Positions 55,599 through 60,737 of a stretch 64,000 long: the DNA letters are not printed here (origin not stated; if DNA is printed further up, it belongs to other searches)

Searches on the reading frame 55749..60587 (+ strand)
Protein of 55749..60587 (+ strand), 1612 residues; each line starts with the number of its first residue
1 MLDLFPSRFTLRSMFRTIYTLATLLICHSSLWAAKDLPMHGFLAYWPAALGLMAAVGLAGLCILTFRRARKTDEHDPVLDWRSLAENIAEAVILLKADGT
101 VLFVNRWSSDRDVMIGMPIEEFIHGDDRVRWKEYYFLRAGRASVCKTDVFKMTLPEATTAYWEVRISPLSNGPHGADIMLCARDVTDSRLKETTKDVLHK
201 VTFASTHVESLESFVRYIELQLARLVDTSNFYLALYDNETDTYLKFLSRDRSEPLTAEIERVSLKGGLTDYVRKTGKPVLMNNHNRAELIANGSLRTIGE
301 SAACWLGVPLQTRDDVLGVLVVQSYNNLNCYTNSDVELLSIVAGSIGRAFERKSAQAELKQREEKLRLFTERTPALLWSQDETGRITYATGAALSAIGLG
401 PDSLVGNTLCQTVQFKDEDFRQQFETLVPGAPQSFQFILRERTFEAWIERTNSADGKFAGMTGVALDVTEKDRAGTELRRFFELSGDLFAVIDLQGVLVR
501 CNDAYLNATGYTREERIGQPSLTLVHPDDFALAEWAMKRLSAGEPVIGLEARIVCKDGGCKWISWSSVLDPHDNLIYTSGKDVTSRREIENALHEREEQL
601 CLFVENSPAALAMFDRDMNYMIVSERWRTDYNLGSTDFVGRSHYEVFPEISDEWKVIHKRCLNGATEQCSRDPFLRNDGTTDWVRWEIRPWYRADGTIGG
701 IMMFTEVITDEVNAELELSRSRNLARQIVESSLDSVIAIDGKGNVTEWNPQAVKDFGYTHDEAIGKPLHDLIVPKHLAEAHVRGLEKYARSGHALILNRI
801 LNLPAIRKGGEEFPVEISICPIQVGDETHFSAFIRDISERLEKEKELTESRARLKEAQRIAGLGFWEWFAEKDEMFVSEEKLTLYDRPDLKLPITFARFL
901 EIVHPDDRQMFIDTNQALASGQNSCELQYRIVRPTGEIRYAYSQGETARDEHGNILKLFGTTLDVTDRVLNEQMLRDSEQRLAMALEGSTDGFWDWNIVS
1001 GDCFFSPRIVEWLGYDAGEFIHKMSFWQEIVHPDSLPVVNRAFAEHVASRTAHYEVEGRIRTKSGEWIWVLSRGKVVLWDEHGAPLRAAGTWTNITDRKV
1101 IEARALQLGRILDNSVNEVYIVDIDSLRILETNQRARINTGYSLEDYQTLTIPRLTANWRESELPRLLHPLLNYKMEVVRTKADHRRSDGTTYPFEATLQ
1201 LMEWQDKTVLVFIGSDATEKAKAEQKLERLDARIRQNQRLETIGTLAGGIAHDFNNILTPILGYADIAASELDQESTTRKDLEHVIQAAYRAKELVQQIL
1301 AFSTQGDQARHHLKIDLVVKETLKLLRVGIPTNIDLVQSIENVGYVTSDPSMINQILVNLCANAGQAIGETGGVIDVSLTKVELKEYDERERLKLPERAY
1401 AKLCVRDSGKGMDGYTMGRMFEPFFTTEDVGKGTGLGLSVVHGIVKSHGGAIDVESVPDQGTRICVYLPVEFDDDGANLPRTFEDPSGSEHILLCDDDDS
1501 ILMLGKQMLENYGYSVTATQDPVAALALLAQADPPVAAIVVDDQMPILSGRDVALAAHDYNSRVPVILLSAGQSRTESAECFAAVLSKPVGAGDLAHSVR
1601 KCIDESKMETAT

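Call 57: search_protein_families(library=ncbifam, proteins=[window:55749-60587:+], max_evalue=0.01)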
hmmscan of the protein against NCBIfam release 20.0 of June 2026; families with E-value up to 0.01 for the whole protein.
window:55749-60587:+ (1612 aa): 110 families (the best 25 are shown)
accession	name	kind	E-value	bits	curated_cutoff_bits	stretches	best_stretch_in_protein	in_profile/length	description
NF010411.0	PRK13837.1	equivalog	4.1e-97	326.1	647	1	1215-1610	422-819/828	two-component system VirA-like sensor kinase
TIGR00229.1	sensory_box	domain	1.9e-95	315.6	22.9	7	722-847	4-126/126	PAS domain S-box protein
NF052573.1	HisKinEspAMyxo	equivalog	1.5e-82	277.8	1400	4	975-1553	125-694/755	serine histidine kinase EspA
NF046020.1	HisKinCckABruc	equivalog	1.5e-71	241.4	1000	1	967-1601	207-865/868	cell cycle histidine kinase CckA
NF010076.0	PRK13557.1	subfamily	2.8e-69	233.9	631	2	1233-1606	153-536/540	histidine kinase famiy protein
NF041777.1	sens_FixL_Rhizob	equivalog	3e-68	230.7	850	3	986-1470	2-481/485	sensor protein FixL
NF008468.0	PRK11360.1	equivalog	1.7e-65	221.6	646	3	1110-1472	272-610/616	two-component system sensor histidine kinase AtoS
NF046026.1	HisKinCckACaul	equivalog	5.7e-57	193.3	1000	1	1183-1600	241-673/678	cell cycle histidine kinase CckA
NF053781.1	cdiGMPphdstlr2612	equivalog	1.5e-51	175.2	1600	3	900-1103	508-708/1268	Tlr1612 family c-di-GMP phosphodiesterase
NF052574.1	HisKinEspCMyxo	equivalog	3.5e-46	157.8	1200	1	1126-1599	307-779/785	serine histidine kinase EspC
NF007688.0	PRK10364.1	equivalog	7.7e-37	127.1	479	1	1225-1472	222-453/460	two-component system sensor histidine kinase ZraS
NF007298.0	PRK09776.1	equivalog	4.6e-34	117.5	1135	3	817-987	394-562/1111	diguanylate cyclase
NF038348.1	T2SS_HK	subfamily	1.3e-32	112.9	450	1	1282-1470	401-573/574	histidine kinase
NF047466.1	hybrid_RR_LvrB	exception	1.7e-32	113.1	500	1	1217-1470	126-376/377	hybrid histidine kinase/response regulator LvrB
NF046044.1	PnpS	equivalog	4.6e-29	101.6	400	1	1250-1469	177-390/390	two-component system histidine kinase PnpS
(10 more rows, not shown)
